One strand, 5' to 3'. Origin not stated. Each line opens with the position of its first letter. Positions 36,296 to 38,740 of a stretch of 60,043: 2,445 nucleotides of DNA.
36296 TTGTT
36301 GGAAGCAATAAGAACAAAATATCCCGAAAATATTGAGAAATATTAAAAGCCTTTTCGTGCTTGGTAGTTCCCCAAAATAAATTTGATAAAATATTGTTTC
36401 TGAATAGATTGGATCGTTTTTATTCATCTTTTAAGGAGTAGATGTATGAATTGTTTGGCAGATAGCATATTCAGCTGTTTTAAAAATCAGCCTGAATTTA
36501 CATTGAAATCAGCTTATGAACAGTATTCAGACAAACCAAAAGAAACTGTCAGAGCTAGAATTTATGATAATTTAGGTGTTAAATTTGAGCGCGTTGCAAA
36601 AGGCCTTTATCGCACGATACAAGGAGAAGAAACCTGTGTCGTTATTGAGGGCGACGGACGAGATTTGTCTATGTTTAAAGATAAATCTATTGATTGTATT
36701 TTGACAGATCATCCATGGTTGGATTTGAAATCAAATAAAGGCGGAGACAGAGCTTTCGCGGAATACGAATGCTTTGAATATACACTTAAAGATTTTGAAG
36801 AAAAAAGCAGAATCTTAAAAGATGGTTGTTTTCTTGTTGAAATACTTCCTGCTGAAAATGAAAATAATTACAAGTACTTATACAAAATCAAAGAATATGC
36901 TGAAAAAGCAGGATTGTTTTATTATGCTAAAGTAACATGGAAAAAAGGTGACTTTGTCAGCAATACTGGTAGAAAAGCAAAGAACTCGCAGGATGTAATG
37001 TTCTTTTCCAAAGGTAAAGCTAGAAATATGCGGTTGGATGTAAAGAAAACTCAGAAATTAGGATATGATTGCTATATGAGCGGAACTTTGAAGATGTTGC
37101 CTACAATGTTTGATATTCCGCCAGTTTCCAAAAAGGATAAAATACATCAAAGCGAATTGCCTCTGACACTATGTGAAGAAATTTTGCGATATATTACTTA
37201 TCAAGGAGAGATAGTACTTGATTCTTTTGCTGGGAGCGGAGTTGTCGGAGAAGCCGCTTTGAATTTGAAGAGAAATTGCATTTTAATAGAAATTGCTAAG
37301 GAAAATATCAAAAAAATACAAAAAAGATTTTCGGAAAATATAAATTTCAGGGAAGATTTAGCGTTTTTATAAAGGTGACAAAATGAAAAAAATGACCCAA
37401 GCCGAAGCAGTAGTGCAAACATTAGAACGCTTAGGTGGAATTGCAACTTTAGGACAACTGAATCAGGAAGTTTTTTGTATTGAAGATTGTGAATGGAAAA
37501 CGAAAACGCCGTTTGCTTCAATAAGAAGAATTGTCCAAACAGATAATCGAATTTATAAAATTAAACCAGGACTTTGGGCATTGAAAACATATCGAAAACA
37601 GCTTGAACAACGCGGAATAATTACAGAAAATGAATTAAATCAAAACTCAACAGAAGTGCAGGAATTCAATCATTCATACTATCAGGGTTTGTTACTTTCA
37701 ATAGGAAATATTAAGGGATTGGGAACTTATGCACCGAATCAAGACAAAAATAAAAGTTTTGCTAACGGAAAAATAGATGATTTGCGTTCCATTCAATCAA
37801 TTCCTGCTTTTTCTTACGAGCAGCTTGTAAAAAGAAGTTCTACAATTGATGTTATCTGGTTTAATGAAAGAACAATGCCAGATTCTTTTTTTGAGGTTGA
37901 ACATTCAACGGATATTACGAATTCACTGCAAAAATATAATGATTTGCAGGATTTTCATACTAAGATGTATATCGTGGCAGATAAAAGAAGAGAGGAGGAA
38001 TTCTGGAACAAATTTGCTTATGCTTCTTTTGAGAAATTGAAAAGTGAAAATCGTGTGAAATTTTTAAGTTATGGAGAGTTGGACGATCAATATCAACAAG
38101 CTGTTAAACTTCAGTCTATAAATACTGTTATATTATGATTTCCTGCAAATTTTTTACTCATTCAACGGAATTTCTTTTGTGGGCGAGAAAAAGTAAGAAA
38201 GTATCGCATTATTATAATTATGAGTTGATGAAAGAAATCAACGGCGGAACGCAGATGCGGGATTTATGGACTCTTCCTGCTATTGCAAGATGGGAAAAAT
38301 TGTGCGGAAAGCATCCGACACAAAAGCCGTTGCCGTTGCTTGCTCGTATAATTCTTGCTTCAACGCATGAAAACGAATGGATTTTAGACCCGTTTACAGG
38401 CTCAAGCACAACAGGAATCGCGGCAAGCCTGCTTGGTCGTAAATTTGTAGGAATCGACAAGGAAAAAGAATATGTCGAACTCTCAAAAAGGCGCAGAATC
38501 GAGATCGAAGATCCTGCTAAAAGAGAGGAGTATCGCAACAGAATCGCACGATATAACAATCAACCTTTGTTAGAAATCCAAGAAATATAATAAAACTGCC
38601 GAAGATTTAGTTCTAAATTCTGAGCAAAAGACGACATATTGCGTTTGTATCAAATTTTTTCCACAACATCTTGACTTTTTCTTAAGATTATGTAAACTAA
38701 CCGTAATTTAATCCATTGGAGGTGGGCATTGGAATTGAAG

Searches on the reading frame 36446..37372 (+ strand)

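Call 3: search_protein_families(library=pfam, proteins=[window:36446-37372:+], max_evalue=0.01)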
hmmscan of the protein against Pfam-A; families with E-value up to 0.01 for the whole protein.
window:36446-37372:+ (308 aa): 2 families
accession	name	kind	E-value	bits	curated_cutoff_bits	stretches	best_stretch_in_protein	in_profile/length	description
PF01555.25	N6_N4_Mtase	-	3.9e-24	86.3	26.7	1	82-292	1-220/221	DNA methylase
PF03602.21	Cons_hypoth95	-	0.0043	17.2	24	0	252-296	40-85/182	Conserved hypothetical protein 95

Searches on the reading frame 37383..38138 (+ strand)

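Call 3: search_protein_families(library=pfam, proteins=[window:37383-38138:+], max_evalue=0.01)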
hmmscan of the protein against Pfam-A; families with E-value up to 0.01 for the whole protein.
window:37383-38138:+ (251 aa): 1 family
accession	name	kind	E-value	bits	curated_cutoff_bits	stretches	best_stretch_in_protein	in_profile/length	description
PF03909.22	BSD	-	0.0053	17.2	24.6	1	170-222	5-56/58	BSD domain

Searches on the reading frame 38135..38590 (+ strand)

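Call 3: search_protein_families(library=pfam, proteins=[window:38135-38590:+], max_evalue=0.01)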
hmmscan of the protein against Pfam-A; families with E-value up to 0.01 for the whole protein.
window:38135-38590:+ (151 aa): 2 families
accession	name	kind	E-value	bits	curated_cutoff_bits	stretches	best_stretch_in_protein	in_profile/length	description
PF01555.25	N6_N4_Mtase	-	6.7e-33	114.9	26.7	1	3-118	90-220/221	DNA methylase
PF01170.24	UPF0020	-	0.0063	16.7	22.3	1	74-122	23-69/197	RMKL-like, methyltransferase domain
